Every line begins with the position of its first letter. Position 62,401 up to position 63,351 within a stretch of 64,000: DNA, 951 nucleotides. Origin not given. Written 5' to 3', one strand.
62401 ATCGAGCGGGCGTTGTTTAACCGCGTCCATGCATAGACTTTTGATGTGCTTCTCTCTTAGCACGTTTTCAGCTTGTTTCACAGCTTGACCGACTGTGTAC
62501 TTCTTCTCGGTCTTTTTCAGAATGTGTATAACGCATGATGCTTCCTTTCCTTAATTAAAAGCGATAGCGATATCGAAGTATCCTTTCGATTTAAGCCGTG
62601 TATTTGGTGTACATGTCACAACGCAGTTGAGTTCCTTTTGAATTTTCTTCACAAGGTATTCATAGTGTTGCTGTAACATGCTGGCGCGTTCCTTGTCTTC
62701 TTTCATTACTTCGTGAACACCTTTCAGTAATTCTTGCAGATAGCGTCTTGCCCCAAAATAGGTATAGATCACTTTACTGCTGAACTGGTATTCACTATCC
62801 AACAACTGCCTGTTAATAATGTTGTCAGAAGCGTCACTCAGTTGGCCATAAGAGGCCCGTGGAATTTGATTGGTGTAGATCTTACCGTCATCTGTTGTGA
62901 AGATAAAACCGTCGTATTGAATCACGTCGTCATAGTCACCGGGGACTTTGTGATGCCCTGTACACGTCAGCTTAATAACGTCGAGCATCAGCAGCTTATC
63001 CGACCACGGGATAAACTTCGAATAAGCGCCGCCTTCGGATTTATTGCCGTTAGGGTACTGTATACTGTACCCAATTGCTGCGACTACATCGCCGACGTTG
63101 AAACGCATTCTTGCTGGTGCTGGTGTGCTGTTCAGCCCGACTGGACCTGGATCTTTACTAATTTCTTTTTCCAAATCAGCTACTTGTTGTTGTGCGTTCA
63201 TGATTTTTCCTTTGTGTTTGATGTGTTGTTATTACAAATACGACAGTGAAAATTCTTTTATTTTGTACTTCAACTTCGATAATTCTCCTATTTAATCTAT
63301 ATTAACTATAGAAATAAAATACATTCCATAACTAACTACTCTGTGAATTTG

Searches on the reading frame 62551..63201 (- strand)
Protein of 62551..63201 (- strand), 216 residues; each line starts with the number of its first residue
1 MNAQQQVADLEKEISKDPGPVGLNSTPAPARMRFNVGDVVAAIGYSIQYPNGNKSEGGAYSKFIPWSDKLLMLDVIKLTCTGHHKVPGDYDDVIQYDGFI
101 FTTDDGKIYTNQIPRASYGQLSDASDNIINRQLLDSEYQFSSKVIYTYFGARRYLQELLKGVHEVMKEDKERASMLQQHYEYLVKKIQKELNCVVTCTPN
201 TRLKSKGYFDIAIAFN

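Call 29: find_encoding_contigs(protein=window:62551-63201:-, flank=10000, max_places=4)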
Protein window:62551-63201:- (216 aa): 18 contigs read that carry it; 4 places shown.
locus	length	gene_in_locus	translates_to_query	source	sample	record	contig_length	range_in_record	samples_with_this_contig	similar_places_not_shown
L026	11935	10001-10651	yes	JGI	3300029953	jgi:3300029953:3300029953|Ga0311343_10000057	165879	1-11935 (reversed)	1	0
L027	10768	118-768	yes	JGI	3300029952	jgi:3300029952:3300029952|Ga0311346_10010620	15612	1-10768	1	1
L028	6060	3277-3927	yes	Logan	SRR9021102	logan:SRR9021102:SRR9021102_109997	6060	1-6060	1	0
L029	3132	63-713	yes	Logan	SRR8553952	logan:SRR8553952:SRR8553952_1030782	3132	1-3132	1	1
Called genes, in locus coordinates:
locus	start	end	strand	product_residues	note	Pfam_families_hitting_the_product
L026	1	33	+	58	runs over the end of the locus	-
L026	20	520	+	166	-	-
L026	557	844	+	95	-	-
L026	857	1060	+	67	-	-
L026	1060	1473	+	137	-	-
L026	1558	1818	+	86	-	-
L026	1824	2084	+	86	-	-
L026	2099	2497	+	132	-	-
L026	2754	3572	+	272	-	-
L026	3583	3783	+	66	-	-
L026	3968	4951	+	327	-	PF01075:Glyco_transf_9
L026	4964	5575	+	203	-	-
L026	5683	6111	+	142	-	-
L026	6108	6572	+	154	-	-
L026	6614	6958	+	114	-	-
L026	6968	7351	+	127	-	-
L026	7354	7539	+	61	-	-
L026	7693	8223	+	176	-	-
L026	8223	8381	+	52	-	-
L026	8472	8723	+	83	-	-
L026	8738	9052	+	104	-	-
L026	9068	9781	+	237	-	-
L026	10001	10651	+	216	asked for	-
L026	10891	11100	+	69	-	-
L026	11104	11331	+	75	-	-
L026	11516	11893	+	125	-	-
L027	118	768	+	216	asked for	-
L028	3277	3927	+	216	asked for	-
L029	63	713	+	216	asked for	-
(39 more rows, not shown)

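Call 31: find_encoding_contigs(protein=L026:20-520:+, flank=10000, max_places=3)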
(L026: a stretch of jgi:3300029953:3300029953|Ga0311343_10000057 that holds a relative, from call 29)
Protein L026:20-520:+ (166 aa): 11 contigs read that carry it; 3 places shown.
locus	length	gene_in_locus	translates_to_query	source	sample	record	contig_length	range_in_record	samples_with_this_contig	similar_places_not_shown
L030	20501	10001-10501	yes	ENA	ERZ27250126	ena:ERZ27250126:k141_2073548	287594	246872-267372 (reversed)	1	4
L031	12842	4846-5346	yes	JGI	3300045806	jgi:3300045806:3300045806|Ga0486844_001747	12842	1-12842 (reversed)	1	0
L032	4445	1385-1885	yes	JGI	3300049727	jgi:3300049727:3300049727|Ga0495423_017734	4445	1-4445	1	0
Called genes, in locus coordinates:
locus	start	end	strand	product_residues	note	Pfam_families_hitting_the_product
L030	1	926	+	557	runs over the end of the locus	PF05731:TROVE (faint), PF25045:vWA_Ro60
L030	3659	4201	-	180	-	-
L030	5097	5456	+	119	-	-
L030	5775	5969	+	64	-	-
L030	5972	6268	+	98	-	-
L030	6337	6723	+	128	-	-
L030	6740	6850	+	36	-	-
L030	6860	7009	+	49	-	-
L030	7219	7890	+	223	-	-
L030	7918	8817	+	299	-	-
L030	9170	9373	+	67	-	-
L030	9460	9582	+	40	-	-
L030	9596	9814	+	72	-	-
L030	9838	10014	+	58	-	-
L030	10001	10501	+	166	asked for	-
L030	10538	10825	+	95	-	-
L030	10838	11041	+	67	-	-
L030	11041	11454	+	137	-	-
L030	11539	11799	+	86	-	-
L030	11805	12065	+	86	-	-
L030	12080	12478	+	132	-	-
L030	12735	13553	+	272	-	-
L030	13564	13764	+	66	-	-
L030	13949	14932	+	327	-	PF01075:Glyco_transf_9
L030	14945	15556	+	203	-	-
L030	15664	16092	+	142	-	-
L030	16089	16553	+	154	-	-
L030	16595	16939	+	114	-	-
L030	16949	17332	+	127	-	-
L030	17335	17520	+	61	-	-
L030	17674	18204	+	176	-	-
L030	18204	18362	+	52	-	-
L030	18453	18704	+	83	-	-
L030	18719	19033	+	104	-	-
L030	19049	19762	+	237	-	-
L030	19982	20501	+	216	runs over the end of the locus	-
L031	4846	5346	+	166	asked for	-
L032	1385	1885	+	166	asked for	-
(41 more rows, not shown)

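Call 32: find_encoding_contigs(protein=L030:3659-4201:-, flank=10000, max_places=2)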
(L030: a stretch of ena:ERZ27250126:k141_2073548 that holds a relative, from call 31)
Protein L030:3659-4201:- (180 aa): 9 contigs read that carry it; 2 places shown.
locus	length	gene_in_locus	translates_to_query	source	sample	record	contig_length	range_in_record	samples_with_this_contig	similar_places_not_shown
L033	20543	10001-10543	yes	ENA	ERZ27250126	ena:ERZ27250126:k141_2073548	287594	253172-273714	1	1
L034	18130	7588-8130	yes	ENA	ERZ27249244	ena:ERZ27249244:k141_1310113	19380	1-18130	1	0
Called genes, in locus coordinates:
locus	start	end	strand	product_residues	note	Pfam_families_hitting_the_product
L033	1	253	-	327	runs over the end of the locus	PF01075:Glyco_transf_9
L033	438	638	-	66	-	-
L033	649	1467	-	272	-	-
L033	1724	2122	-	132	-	-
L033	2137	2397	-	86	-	-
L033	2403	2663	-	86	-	-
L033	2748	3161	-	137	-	-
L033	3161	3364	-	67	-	-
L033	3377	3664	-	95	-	-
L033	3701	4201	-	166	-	-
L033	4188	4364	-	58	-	-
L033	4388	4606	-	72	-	-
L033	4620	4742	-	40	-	-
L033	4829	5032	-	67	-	-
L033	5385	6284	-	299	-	-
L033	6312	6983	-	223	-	-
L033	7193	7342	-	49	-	-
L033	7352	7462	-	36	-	-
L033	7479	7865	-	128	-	-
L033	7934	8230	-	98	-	-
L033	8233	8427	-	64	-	-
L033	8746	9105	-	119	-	-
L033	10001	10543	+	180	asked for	-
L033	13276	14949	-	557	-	PF05731:TROVE (faint), PF25045:vWA_Ro60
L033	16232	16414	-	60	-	-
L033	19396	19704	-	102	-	-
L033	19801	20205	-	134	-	-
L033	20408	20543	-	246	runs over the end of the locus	-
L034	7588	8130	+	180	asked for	-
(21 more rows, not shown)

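Call 34: find_encoding_contigs(protein=L033:19801-20205:-, flank=10000, max_places=2)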
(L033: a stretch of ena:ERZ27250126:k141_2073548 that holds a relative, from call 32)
Protein L033:19801-20205:- (134 aa): 23 contigs read that carry it; 2 places shown.
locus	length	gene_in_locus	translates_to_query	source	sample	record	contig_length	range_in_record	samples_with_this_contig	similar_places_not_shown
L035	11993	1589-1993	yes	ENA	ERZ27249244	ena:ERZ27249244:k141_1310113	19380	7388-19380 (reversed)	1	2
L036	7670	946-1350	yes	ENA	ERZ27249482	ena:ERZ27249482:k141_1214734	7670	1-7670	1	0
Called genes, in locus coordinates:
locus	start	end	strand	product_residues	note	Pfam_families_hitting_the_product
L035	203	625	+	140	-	-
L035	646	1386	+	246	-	-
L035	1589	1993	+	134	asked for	-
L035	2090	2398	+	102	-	-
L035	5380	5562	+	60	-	-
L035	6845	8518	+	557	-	PF05731:TROVE (faint), PF25045:vWA_Ro60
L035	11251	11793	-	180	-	-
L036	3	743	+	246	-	?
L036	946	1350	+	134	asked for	-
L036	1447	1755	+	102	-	-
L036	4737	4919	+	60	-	-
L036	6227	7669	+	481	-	?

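Call 35: find_encoding_contigs(protein=L035:203-625:+, flank=10000, max_places=6)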
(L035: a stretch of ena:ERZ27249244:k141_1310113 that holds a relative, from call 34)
Protein L035:203-625:+ (140 aa): 20 contigs read that carry it; 6 places shown.
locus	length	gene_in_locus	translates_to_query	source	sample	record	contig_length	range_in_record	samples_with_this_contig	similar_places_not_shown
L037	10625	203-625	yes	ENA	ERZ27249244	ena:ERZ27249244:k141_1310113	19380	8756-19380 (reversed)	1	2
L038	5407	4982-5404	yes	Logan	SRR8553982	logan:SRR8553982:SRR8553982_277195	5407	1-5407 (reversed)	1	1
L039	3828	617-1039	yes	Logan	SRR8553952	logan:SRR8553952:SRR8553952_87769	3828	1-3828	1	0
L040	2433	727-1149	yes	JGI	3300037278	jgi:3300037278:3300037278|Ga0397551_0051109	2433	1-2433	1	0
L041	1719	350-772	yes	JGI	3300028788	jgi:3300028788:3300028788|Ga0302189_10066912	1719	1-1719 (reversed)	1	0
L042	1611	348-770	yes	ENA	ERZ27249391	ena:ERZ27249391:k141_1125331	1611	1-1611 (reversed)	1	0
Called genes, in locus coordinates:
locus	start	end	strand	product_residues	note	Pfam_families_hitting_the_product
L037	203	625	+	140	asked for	-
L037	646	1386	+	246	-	-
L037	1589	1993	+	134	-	-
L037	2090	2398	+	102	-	-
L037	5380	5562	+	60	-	-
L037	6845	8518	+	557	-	PF05731:TROVE (faint), PF25045:vWA_Ro60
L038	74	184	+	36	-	-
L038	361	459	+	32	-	-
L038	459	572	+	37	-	-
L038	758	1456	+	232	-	PF06508:QueC (weak)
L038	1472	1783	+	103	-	-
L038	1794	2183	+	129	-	PF11750:DUF3307 (weak)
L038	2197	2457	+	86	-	-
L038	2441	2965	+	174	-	-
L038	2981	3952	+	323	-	-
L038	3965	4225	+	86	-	-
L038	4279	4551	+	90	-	-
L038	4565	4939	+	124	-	-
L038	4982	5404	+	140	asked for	-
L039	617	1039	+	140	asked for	-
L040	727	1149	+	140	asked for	-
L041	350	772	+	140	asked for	-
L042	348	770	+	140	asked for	-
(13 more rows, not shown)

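Call 36: find_encoding_contigs(protein=L038:758-1456:+, flank=10000, max_places=6)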
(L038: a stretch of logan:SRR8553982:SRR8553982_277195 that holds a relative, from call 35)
Protein L038:758-1456:+ (232 aa): 12 contigs read that carry it; 6 places shown.
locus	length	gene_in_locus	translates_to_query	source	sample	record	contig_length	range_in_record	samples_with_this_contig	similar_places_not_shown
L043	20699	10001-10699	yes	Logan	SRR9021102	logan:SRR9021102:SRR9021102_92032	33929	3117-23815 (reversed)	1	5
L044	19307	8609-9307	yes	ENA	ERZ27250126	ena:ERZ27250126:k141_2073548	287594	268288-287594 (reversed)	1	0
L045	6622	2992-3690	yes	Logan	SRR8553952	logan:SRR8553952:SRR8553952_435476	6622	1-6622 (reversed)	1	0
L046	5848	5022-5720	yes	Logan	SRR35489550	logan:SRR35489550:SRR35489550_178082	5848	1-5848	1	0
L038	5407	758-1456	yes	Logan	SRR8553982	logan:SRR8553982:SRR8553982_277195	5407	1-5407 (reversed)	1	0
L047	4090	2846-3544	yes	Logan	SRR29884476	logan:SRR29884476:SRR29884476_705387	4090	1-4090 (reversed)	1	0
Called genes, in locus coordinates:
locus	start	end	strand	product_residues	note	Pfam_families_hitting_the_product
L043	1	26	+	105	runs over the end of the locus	PF00550:PP-binding (weak)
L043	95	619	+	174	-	-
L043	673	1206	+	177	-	-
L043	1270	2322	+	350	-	-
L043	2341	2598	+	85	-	-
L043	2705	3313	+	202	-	PF01844:HNH, PF13395:HNH_4 (faint), PF14279:HNH_5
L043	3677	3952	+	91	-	-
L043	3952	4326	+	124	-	-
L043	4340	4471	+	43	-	-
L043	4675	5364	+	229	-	PF26092:T4_Y16D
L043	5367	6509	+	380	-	-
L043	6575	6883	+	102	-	-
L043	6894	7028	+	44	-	-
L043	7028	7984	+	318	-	-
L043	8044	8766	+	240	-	-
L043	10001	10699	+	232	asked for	PF06508:QueC (weak)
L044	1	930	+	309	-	?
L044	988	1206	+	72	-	-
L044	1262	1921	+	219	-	PF01844:HNH, PF13395:HNH_4 (faint), PF14279:HNH_5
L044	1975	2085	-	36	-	-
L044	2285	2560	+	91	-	-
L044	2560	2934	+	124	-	-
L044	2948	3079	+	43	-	-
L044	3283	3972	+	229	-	PF26092:T4_Y16D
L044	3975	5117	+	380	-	-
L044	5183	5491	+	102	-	-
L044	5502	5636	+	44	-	-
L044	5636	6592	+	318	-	-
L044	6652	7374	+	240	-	-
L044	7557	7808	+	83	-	-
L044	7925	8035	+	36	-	-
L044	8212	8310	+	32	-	-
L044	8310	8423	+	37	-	-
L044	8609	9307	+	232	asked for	PF06508:QueC (weak)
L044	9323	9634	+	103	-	-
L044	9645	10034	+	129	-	PF11750:DUF3307 (weak)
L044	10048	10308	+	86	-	-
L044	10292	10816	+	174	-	-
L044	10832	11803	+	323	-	-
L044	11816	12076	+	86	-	-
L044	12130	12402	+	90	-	-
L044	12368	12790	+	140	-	-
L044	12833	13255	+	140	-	-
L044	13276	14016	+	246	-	-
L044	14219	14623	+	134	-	-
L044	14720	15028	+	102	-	-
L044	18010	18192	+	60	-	-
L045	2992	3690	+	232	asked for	PF06508:QueC (weak)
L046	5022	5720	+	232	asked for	PF06508:QueC (weak)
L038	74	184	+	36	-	-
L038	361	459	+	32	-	-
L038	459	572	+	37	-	-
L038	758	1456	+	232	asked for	PF06508:QueC (weak)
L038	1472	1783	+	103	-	-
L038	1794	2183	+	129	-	PF11750:DUF3307 (weak)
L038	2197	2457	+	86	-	-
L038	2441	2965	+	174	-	-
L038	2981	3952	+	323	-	-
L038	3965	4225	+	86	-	-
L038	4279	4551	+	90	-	-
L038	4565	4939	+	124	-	-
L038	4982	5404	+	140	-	-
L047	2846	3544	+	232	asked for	PF06508:QueC (weak)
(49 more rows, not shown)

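Call 39: search_protein_families(library=pfam, proteins=[L044:1262-1921:+, L044:1922-2175:+, L044:949-1206:+, L044:133-930:+], max_evalue=0.1)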
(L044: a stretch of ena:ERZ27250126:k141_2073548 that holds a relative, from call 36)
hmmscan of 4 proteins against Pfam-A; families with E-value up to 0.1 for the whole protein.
L044:1262-1921:+ (219 aa): 6 families
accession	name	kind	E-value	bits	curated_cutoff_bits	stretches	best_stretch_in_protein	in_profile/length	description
PF14279.12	HNH_5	-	4.5e-12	46.1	27.5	1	53-97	1-46/56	HNH endonuclease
PF01844.29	HNH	-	2.6e-10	40.7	21.4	1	53-96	1-46/47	HNH endonuclease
PF13395.12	HNH_4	-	1.6e-05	25.2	22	1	62-96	16-50/54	HNH endonuclease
PF14239.11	RRXRR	-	3.2e-05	24.3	25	1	4-34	144-174/174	RRXRR protein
PF02945.21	Endonuclease_7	-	0.0084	16.4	23.6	1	41-113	14-76/82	Recombination endonuclease VII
PF15379.11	DUF4606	-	0.011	16.4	27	1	78-114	25-61/103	Domain of unknown function (DUF4606)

L044:1922-2175:+ (83 aa): 0 families

L044:949-1206:+ (85 aa): 1 family
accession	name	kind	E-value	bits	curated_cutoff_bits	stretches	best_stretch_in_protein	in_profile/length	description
PF16469.10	NPA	-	0.022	15.9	27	1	8-57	9-56/123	Nematode polyprotein allergen ABA-1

L044:133-930:+ (265 aa): 0 families

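Call 102: search_solved_structures(query=L044:1262-1921:+, max_evalue=0.01, show_alignments=1)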
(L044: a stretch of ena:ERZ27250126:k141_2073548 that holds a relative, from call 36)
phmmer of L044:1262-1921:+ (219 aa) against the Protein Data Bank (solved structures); distinct sequences matched with E-value up to 0.01: 17.
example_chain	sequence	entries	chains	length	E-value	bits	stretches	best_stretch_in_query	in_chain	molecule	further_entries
9k30_A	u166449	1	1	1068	1e-16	64.6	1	7-176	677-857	TbaIscB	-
9k2z_A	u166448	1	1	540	1.6e-08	37.8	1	30-176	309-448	HfmIscB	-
8d2k_A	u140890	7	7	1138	4.5e-08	36.3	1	41-96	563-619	CRISPR-associated endonuclease, Csn1 family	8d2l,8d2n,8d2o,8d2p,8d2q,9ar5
8zq9_B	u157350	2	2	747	2.2e-07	34.1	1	23-137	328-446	a protein | HNH nuclease domain-containing protein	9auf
8w2z_A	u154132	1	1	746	2.2e-07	34.1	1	23-137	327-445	HNH nuclease domain-containing protein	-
9lgi_A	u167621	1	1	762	2.6e-07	33.9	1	23-136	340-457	HNH nuclease domain-containing protein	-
8w2s_A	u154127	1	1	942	3e-07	33.6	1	23-137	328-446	HNH nuclease domain-containing protein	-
11hx_A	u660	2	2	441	8e-07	32.3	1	6-174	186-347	IscB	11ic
11hr_A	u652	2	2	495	4.2e-06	29.9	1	6-174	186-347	IscB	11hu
8zdr_C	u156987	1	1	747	4.3e-06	29.9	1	23-137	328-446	a protein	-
9nvu_P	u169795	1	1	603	1.3e-05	28.3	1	5-173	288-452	OrufIscB-REC-swap 49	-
9k32_A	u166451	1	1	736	1.3e-05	28.3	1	10-128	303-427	HNH nuclease domain-containing protein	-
7utn_D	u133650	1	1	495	1.6e-05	28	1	6-174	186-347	IscB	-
7xht_A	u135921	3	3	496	1.6e-05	28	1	6-174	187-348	OgeuIscB | IscB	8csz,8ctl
9liq_A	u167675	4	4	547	2.1e-05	27.6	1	6-174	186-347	Iscb | Iscb+Twin-Strep-tag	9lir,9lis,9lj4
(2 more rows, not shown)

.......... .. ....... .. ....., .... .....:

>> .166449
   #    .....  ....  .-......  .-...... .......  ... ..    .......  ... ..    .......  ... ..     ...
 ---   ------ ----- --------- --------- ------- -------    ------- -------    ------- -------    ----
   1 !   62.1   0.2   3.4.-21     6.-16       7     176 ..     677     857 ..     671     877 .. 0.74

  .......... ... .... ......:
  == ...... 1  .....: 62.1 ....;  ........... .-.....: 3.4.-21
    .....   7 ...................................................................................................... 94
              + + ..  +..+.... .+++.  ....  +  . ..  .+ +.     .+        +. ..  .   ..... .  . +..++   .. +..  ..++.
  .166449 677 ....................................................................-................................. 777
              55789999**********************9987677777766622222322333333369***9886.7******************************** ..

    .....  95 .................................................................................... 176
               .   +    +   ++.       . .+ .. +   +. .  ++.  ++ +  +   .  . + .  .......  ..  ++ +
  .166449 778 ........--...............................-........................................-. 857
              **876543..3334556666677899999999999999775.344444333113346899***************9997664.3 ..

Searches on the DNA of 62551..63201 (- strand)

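Call 40: search_rna_families(sources=[L044, L043, L027], threshold=evalue, max_evalue=0.01)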
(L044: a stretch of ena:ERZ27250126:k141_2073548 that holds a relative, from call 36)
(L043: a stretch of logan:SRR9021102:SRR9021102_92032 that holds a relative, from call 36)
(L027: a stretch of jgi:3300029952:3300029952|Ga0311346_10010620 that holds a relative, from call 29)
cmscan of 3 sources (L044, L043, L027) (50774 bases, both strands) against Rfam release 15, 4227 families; matches with E-value up to 0.01: 9.
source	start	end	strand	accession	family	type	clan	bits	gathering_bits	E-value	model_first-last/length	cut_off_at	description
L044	16894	16978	+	RF00005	tRNA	Gene; tRNA;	CL00001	53.6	29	8.1e-09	1-71/71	no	tRNA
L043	18286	18370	+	RF00005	tRNA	Gene; tRNA;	CL00001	53.6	29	8.1e-09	1-71/71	no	tRNA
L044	16757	16828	+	RF00005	tRNA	Gene; tRNA;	CL00001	45.1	29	1.8e-06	1-71/71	no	tRNA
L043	18149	18220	+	RF00005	tRNA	Gene; tRNA;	CL00001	45.1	29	1.8e-06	1-71/71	no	tRNA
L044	17103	17560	+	RF04321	tmRNA_permuted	Gene;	-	40.4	47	9.7e-05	1-213/213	no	permuted transfer-messenger RNA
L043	18495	18952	+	RF04321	tmRNA_permuted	Gene;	-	40.4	47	9.7e-05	1-213/213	no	permuted transfer-messenger RNA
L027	6185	6337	+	RF02033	HEARO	Gene;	-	32.7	83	0.0042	1-211/211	no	HNH endonuclease-associated RNA and ORF (HEARO) RNA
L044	17306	17573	+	RF01850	beta_tmRNA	Gene;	CL00001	24.3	84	0.00095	1-331/331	no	Betaproteobacteria transfer-messenger RNA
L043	18698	18965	+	RF01850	beta_tmRNA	Gene;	CL00001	24.3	84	0.00095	1-331/331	no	Betaproteobacteria transfer-messenger RNA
